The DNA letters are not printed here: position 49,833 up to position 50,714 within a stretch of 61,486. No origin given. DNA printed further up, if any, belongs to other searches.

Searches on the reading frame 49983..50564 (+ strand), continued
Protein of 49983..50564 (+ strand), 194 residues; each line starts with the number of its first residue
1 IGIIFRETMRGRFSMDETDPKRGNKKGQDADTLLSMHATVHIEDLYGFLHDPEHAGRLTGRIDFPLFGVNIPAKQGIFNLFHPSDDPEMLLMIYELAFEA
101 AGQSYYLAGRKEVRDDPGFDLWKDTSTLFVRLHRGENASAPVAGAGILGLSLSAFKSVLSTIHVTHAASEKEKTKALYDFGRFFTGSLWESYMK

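Call 71: find_related_loci(query=A3, collection=genome_contigs, flank=8000)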
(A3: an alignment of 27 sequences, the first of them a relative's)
Query A3 (524 aa) in genome_contigs; peptide patterns used: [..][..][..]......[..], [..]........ (x = any residue, [..] = any of these).
600 stretches matched a pattern (row limit reached: there are more); 593 encode a relative of the query (tblastn E <= 1e-3); the best 80 are kept; 80 distinct loci.
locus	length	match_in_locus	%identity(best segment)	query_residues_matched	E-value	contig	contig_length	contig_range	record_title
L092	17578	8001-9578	68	1-524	0e+0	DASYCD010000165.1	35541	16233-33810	MAG TPA_asm: Bryobacteraceae bacterium isolate SMAG_U4924 k141_3943512, whole genome shotgun sequence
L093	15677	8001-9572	62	1-524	0e+0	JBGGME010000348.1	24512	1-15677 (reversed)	MAG: Hyphomicrobiaceae bacterium isolate bin.004 k141_31891, whole genome shotgun sequence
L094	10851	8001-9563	62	1-519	0e+0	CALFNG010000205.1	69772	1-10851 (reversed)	MAG TPA_asm: uncultured Myxococcales bacterium isolate ERR1035438_bin.42_CONCOCT_v1.1_MAG genome assembly, contig: ERZ17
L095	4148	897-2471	60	1-522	0e+0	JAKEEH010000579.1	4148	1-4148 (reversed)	MAG: Limisphaerales bacterium isolate PMV_1.23 PMV_1.23.k101_2129841, whole genome shotgun sequence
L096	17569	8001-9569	57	1-524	0e+0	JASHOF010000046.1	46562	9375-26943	MAG: Acetobacteraceae bacterium isolate JOPF016 JOPF_N10C_contig_39897, whole genome shotgun sequence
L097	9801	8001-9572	56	2-519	0e+0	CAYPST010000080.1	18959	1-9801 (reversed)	MAG TPA_asm: uncultured bacterium isolate SRP141376_co1_385 genome assembly, contig: NODE_6094_length_18959_cov_5.700434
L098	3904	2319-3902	51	2-522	0e+0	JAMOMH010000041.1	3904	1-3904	MAG: Sedimenticola sp. isolate 4281-140_maxbin2_scaf2bin.136 4281-140_scaffold_13405_c1, whole genome shotgun sequence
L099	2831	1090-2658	52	2-519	0e+0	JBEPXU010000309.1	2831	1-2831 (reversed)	MAG: Ectothiorhodospiraceae bacterium isolate 02_S197.semibin_refined.091 NODE_41989_length_2831_cov_1.829882, whole gen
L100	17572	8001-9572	56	4-521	1e-170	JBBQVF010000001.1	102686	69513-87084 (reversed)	MAG: Burkholderiales bacterium isolate Co_metawrap_1982 Cmw_1982_k141_16725059_length_102686_cov_23.9982, whole genome s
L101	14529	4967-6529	52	3-519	7e-169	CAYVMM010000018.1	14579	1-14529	MAG TPA_asm: uncultured Gammaproteobacteria bacterium isolate SRP185896_co1_73 genome assembly, contig: NODE_2563_length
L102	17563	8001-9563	56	3-521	6e-168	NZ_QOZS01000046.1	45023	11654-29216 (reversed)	Desertibaculum subflavum strain SYSU D60015 s1731_Contig46, whole genome shotgun sequence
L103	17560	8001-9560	57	2-519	0e+0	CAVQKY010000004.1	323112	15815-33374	MAG: uncultured proteobacterium isolate MFD02840.bin.1.268 genome assembly, contig: contig_50747, whole genome shotgun s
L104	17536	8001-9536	53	6-516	5e-166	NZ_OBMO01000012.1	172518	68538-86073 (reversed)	Alloalcanivorax xenomutans strain JC109, whole genome shotgun sequence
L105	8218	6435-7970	53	4-520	3e-165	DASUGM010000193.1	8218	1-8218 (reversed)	MAG TPA_asm: Vicinamibacterales bacterium isolate SMAG_U1405 k141_1467002, whole genome shotgun sequence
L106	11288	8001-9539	52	1-514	4e-163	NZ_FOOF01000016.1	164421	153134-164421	Duganella sp. CF458, whole genome shotgun sequence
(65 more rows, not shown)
